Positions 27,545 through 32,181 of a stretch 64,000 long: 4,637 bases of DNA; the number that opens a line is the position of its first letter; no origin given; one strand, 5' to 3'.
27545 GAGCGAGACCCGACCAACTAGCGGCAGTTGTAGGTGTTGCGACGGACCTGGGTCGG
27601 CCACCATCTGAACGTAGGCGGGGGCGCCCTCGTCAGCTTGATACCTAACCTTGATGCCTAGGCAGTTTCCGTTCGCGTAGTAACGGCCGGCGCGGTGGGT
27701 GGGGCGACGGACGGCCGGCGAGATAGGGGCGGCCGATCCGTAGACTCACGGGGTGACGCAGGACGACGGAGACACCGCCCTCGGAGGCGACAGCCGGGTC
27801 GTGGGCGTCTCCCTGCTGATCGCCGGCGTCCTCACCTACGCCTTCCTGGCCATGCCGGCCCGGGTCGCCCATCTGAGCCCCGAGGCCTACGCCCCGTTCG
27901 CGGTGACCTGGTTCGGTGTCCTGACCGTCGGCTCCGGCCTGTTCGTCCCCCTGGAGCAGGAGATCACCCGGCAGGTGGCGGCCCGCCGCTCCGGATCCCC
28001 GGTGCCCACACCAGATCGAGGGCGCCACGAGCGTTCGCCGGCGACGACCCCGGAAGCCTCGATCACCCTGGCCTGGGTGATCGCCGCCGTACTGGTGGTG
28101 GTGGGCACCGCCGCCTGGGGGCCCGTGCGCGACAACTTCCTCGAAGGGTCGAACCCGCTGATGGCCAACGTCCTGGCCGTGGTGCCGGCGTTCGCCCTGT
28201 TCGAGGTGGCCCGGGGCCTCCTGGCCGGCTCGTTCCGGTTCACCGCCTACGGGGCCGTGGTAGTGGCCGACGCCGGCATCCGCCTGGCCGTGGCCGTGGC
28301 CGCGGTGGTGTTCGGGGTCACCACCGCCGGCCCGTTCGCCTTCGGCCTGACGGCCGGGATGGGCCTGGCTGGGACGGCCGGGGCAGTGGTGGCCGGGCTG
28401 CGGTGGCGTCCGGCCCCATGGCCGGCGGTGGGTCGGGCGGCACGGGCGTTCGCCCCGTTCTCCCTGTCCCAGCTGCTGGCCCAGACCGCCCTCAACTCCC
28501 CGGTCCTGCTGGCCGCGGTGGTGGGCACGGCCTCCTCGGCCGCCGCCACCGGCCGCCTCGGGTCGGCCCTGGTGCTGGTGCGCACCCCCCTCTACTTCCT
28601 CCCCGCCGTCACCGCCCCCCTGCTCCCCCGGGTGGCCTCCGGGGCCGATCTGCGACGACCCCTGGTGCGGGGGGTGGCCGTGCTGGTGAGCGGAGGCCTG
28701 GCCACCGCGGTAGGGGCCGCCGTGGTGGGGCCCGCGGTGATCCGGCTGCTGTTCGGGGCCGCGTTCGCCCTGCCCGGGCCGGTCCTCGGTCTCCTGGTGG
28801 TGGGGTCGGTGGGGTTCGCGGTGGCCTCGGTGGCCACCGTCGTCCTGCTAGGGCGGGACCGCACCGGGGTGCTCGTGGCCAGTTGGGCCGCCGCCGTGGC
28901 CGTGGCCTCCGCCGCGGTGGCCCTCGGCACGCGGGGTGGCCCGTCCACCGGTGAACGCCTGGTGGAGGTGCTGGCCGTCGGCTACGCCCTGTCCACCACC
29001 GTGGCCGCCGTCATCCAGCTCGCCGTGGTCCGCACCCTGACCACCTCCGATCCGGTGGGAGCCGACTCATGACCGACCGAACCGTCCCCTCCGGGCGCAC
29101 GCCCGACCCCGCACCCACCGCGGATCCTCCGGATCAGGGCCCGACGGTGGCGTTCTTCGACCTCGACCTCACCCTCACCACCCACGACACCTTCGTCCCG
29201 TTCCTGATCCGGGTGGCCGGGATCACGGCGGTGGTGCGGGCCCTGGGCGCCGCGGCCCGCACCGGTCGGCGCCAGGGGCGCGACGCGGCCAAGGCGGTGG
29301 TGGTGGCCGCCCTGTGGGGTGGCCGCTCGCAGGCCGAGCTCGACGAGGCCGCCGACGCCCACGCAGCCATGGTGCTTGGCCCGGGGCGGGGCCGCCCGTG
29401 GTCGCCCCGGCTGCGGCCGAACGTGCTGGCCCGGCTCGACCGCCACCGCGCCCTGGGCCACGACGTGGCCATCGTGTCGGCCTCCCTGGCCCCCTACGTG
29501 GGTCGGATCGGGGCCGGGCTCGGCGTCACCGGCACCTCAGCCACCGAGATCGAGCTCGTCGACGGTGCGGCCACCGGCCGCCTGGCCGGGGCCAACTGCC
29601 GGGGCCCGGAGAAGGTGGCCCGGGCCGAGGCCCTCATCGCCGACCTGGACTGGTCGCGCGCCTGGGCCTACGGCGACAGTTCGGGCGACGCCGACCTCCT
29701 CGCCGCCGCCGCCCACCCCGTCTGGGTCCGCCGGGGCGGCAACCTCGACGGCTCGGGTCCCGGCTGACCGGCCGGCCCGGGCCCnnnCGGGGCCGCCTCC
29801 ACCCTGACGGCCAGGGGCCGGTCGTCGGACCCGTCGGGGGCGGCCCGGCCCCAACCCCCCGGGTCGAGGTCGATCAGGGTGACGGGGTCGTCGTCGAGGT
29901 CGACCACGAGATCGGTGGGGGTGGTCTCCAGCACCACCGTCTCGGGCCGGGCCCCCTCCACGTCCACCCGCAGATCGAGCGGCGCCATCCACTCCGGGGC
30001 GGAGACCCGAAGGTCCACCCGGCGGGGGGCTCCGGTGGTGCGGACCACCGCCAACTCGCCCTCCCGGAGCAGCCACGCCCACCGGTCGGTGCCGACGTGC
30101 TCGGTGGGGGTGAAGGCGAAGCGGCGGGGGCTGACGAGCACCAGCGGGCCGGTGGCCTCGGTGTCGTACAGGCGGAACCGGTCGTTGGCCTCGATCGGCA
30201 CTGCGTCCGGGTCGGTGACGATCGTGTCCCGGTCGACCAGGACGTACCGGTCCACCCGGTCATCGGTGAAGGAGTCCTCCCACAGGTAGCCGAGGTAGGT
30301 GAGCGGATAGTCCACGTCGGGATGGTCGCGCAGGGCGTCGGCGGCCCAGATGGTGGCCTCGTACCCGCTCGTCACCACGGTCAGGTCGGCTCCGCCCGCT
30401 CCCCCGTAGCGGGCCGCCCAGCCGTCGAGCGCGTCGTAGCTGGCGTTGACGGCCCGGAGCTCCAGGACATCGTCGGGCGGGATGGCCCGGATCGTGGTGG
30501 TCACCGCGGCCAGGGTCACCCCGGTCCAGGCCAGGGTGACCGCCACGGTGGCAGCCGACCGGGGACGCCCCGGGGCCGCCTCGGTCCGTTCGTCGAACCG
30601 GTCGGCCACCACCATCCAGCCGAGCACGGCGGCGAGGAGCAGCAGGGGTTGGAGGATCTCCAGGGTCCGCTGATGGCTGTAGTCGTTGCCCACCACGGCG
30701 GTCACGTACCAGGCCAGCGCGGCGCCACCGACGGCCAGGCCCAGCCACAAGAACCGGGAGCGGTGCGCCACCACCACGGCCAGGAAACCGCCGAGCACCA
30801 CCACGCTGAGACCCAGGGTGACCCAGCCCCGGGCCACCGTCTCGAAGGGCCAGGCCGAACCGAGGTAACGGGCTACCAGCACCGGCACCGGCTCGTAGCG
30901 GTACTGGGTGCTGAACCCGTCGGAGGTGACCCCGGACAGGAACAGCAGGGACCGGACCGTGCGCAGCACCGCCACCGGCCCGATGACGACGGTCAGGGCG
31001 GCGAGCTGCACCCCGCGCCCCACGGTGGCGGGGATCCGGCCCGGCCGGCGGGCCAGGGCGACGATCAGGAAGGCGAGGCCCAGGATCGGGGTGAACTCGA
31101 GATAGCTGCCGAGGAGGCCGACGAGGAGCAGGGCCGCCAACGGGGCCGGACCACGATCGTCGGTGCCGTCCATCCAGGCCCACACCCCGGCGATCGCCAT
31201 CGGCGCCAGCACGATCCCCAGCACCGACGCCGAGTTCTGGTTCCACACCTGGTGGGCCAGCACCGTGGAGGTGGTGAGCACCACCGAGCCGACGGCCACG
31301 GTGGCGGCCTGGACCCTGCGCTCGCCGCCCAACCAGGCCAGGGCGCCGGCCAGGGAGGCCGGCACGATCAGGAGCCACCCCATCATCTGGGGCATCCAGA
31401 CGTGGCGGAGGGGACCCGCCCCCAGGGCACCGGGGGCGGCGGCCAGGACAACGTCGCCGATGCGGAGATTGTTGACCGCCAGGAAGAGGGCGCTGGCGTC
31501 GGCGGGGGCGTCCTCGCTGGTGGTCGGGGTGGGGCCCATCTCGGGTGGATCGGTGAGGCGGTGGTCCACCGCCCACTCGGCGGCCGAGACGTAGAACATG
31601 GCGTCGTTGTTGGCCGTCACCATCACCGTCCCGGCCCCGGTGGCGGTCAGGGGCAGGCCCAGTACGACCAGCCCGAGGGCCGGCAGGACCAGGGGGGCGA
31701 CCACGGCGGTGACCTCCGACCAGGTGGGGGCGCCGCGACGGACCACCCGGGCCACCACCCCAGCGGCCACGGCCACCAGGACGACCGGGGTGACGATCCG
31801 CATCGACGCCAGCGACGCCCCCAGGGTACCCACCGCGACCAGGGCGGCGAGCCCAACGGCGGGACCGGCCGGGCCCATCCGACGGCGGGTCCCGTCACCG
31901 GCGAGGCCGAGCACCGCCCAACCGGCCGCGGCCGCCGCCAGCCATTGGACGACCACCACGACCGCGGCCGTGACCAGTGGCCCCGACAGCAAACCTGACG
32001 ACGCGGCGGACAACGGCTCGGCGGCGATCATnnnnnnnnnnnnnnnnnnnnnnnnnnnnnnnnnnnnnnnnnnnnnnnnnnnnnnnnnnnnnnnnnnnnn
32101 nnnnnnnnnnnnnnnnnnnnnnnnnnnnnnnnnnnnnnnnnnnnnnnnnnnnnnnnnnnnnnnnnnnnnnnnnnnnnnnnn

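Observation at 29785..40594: Two full-length paralogous ~748-aa polytopic proteins: a candidate new family of GT-C-type polyprenyl-phosphate-sugar transferases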

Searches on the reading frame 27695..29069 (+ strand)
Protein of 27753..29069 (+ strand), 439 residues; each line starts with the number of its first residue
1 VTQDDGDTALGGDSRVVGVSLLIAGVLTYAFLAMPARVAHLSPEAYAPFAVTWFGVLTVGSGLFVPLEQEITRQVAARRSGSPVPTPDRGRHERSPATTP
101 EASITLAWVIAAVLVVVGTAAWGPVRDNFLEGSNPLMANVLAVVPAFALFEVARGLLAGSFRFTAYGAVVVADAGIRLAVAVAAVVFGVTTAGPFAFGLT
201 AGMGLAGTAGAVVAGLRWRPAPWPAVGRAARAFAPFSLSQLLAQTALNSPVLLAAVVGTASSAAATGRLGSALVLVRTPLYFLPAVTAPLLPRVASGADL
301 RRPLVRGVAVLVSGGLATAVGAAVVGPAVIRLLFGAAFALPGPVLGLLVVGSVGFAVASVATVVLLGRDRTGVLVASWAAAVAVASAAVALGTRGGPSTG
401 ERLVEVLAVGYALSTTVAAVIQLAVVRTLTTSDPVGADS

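Call 9: search_protein_families(library=pfam, proteins=[window:27753-29069:+, window:27695-28951:+], max_evalue=0.001)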
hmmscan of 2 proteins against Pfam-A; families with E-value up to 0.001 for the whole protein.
window:27753-29069:+ (439 aa): 0 families

window:27695-28951:+ (419 aa): 0 families

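Call 11: search_protein_families(library=pfam, proteins=[window:27753-29069:+], max_evalue=0.1)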
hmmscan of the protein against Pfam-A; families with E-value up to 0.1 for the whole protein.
window:27753-29069:+ (439 aa): 0 families

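Call 38: search_protein_families(library=ncbifam, proteins=[window:27753-29069:+], max_evalue=0.001)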
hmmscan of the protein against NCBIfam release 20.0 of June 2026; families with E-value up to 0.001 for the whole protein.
window:27753-29069:+ (439 aa): 0 families

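Call 57: search_solved_structures(query=A4, max_evalue=10)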
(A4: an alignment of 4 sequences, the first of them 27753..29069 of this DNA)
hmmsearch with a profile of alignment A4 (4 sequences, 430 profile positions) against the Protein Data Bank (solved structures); distinct sequences matched with E-value up to 10: 0.

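Call 101: search_protein_families(library=pfam, proteins=[window:27753-29069:+], max_evalue=10)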
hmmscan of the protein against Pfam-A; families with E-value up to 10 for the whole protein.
window:27753-29069:+ (439 aa): 0 families

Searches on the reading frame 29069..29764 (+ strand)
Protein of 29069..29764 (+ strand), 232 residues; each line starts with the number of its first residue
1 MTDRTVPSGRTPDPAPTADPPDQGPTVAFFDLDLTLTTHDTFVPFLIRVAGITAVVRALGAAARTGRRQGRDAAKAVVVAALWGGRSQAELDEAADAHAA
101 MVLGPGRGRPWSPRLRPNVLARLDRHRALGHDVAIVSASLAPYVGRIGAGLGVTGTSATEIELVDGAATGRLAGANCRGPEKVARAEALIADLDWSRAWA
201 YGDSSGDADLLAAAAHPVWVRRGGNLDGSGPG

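Call 9: search_protein_families(library=pfam, proteins=[window:29069-29764:+], max_evalue=0.001)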
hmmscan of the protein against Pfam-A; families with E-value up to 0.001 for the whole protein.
window:29069-29764:+ (232 aa): 1 family
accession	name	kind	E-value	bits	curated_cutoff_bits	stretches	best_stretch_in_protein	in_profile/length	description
PF12710.13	HAD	-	3e-27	96.7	27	1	28-211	1-188/189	haloacid dehalogenase-like hydrolase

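Call 38: search_protein_families(library=ncbifam, proteins=[window:29069-29764:+], max_evalue=0.001)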
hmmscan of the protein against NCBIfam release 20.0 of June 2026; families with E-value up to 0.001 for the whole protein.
window:29069-29764:+ (232 aa): 3 families
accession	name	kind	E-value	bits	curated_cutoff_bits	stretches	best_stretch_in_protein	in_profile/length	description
TIGR01490.1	HAD-SF-IB-hyp1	subfamily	1.2e-29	104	98.3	1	28-222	2-198/202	HAD-IB family hydrolase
TIGR01488.1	HAD-SF-IB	subfamily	1.3e-18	67.6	45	1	27-213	1-176/177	HAD-IB family phosphatase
NF052360.1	HolPasePseu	equivalog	4e-13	49.5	280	1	113-221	87-198/218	histidinol-phosphatase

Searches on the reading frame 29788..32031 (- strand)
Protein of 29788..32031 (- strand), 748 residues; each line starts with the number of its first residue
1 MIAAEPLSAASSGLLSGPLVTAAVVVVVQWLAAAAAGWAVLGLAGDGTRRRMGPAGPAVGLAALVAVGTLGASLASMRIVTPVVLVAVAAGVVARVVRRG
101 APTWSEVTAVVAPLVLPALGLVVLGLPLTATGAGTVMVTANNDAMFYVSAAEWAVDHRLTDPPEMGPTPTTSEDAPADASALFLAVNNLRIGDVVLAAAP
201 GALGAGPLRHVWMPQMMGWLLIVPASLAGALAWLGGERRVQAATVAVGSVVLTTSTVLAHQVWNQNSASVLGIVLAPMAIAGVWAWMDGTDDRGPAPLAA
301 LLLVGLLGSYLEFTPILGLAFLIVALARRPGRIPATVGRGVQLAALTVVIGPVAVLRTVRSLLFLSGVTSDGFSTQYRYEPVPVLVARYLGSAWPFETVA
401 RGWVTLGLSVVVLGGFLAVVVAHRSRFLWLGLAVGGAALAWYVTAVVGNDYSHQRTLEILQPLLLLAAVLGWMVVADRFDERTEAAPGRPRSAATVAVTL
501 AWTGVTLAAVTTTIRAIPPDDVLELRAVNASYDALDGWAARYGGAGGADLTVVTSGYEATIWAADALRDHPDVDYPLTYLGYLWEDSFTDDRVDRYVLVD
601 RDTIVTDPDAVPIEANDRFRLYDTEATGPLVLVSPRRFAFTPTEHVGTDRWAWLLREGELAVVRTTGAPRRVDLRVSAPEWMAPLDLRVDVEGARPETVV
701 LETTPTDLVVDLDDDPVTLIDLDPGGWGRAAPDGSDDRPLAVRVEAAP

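Call 6: search_protein_families(library=pfam, proteins=[window:29788-32031:-], max_evalue=10)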
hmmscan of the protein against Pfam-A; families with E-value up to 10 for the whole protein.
window:29788-32031:- (748 aa): 0 families

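Call 7: search_protein_families(library=ncbifam, proteins=[window:29788-32031:-], max_evalue=10)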
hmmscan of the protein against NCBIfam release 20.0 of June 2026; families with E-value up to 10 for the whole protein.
window:29788-32031:- (748 aa): 1 family
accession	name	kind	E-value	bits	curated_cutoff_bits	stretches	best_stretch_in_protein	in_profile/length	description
NF037978.1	T2SS_GspB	equivalog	0.016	15.5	100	1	213-250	5-39/179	type II secretion system assembly factor GspB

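Call 13: find_homologous_proteins(query=window:29788-32031:-)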
Query window:29788-32031:- (748 aa): 2 proteins with E <= 0.001 among 8000 candidates.
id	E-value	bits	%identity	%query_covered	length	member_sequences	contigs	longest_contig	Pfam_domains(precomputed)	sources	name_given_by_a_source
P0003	0.0e+0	1602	100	100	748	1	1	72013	-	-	-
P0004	0.0e+0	1254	78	99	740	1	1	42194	-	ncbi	ncbi:MAG: hypothetical protein ACK5PP_20180 [Acidimicrobiales bacterium]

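Call 19: find_encoding_contigs(protein=P0004, flank=10000)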
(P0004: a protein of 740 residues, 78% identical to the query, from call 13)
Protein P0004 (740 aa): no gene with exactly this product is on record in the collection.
